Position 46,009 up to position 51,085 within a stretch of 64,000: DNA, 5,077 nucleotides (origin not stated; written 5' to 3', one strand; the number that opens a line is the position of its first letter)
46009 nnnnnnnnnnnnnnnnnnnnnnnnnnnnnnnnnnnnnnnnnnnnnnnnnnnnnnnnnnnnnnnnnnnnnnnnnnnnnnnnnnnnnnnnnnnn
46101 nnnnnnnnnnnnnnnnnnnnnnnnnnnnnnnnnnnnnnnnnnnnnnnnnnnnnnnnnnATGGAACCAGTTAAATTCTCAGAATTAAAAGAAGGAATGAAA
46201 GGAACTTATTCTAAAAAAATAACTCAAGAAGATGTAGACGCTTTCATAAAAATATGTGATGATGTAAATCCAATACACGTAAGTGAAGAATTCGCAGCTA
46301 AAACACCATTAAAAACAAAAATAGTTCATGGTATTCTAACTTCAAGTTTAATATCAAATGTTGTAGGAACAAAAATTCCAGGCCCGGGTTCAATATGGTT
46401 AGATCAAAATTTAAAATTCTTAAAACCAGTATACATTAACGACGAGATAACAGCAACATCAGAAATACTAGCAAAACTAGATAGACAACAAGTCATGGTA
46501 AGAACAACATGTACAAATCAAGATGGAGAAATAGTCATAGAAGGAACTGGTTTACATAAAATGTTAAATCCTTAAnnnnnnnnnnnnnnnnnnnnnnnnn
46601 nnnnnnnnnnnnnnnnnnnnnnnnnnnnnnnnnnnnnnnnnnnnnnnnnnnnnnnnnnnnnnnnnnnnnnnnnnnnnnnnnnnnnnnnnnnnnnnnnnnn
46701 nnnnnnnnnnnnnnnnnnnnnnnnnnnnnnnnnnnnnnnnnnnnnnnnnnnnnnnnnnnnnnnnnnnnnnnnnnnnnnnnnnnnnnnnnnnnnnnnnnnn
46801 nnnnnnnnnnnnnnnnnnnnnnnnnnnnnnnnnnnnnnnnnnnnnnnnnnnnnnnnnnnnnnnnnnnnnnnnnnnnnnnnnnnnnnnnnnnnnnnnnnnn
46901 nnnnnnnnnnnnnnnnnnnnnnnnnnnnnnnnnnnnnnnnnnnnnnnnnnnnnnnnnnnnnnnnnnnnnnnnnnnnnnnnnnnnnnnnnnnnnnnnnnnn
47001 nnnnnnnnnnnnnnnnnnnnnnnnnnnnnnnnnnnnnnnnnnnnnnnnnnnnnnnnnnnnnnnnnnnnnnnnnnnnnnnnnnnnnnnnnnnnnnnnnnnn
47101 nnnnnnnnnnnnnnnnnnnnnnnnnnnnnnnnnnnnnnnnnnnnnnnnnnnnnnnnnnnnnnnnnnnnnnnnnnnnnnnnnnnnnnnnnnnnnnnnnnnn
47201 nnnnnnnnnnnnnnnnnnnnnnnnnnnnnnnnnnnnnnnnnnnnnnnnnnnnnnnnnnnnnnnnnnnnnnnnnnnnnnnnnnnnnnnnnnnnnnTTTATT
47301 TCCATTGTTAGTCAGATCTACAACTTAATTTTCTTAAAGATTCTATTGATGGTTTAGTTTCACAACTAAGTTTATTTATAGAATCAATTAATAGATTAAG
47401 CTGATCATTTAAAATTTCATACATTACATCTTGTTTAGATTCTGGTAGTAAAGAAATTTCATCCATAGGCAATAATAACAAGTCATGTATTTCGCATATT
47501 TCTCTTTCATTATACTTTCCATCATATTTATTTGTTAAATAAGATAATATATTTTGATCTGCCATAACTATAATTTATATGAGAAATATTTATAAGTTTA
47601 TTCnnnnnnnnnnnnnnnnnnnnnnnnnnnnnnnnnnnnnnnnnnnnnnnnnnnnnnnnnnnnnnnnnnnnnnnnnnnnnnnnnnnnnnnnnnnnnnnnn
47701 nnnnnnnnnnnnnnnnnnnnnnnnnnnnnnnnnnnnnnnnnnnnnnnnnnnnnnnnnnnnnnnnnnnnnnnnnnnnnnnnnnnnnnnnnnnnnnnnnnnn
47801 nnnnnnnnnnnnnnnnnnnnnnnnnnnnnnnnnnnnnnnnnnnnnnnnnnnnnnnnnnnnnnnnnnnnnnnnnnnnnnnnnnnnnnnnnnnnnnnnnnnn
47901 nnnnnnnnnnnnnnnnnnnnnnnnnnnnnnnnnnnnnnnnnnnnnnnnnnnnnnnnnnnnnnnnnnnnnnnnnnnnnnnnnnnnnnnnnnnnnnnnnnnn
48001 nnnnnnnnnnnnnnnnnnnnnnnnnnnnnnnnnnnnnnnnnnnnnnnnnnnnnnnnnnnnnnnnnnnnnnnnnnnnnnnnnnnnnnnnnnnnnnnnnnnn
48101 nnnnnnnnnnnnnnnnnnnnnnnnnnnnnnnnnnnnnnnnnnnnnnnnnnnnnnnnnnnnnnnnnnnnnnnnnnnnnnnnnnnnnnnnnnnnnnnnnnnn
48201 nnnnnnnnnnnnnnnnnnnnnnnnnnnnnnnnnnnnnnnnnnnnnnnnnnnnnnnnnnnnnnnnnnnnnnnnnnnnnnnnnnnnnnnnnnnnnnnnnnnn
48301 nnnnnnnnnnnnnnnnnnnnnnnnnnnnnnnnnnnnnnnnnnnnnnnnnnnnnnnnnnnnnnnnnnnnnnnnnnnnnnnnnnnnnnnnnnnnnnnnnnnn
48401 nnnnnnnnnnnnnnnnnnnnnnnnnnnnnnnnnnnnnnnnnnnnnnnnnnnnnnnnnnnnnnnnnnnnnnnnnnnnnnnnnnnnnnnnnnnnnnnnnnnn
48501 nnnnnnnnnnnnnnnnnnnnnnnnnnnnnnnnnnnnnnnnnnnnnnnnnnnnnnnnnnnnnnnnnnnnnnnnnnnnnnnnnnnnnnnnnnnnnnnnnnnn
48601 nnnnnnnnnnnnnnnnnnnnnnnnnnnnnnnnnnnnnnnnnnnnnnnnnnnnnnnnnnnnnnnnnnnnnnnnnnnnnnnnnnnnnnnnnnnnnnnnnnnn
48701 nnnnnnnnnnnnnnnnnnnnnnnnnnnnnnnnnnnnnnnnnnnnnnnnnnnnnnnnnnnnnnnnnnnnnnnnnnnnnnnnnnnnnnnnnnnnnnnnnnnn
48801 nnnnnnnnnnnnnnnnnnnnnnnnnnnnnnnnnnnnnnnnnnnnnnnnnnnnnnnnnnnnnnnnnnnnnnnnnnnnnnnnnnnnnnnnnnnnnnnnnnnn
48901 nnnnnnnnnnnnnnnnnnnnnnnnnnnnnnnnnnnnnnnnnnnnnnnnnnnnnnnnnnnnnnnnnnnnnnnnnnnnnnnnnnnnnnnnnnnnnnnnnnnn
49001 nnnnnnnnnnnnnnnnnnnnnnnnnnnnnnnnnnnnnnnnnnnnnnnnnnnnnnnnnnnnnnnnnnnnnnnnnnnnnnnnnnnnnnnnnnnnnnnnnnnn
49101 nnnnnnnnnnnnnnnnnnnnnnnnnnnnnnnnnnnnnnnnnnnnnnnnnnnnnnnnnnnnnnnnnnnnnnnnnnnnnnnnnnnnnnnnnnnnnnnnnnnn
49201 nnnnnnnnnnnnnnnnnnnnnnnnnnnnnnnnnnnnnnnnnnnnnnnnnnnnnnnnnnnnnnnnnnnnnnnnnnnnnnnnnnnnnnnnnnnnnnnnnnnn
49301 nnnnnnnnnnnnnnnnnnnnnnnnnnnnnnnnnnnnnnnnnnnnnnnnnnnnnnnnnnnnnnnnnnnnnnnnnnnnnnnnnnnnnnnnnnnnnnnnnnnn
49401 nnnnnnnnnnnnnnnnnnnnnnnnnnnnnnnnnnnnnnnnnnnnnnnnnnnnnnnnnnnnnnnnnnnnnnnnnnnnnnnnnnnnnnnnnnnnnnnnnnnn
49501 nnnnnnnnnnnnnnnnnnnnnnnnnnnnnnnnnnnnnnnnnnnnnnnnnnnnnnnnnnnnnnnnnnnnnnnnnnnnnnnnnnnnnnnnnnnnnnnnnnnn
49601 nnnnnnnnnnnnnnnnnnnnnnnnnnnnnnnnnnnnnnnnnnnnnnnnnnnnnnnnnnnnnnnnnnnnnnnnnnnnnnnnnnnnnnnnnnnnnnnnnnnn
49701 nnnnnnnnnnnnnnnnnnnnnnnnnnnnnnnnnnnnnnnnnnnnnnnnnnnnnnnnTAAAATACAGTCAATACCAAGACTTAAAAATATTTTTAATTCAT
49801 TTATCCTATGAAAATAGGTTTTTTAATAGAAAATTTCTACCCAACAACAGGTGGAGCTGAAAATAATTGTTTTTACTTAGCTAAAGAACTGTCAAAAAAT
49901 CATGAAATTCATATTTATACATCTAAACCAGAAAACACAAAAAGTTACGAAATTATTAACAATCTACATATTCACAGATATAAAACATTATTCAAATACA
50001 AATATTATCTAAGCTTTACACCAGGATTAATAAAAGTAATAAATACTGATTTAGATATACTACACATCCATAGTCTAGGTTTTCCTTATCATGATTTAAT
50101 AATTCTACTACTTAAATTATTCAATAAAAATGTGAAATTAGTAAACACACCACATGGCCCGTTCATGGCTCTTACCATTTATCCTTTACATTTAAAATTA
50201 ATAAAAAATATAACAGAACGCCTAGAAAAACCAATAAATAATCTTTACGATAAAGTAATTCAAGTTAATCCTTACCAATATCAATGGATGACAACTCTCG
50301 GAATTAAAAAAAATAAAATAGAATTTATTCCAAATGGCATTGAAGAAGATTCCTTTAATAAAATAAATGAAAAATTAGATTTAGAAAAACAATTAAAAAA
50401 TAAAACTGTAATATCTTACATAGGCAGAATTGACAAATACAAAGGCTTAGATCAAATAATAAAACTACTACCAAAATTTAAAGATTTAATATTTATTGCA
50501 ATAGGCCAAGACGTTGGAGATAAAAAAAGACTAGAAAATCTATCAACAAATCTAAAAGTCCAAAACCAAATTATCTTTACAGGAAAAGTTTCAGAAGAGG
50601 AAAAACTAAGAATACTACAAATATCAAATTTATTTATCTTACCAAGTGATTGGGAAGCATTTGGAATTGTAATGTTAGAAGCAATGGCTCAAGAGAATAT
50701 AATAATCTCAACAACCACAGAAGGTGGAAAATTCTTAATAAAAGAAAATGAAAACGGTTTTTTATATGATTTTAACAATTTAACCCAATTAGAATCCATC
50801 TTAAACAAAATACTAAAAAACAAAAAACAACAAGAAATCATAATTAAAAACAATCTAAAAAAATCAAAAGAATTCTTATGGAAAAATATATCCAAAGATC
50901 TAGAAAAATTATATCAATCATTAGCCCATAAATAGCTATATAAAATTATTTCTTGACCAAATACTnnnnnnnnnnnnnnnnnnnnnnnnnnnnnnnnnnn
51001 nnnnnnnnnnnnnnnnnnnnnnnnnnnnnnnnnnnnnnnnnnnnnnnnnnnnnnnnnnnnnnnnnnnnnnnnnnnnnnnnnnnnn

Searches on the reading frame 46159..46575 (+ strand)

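Call 51: search_protein_families(library=pfam, proteins=[window:46159-46575:+], max_evalue=0.001)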
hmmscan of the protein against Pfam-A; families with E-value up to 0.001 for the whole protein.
window:46159-46575:+ (138 aa): 2 families
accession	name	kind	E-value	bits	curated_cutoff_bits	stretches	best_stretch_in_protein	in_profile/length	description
PF01575.25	MaoC_dehydratas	-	4.7e-20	71.9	27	1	9-116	6-115/123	MaoC like domain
PF13452.11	FAS1_DH_region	-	4.5e-09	37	22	1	17-128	10-131/132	FAS1-like, dehydratase domain region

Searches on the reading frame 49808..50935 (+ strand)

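Call 51: search_protein_families(library=pfam, proteins=[window:49808-50935:+], max_evalue=0.001)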
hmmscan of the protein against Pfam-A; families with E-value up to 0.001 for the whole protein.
window:49808-50935:+ (375 aa): 4 families
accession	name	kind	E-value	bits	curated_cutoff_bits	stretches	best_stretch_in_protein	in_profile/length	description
PF00534.26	Glycos_transf_1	-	5.1e-36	124.2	26.4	1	197-350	13-170/172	Glycosyl transferases group 1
PF13439.12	Glyco_transf_4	-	8.3e-24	84.9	28.5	1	15-181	2-169/170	Glycosyltransferase Family 4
PF13692.12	Glyco_trans_1_4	-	9.4e-22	78.2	27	1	200-338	2-142/142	Glycosyl transferases group 1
PF13579.12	Glyco_trans_4_4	-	5.7e-08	33.7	29.7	1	15-177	1-158/158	Glycosyl transferase 4-like domain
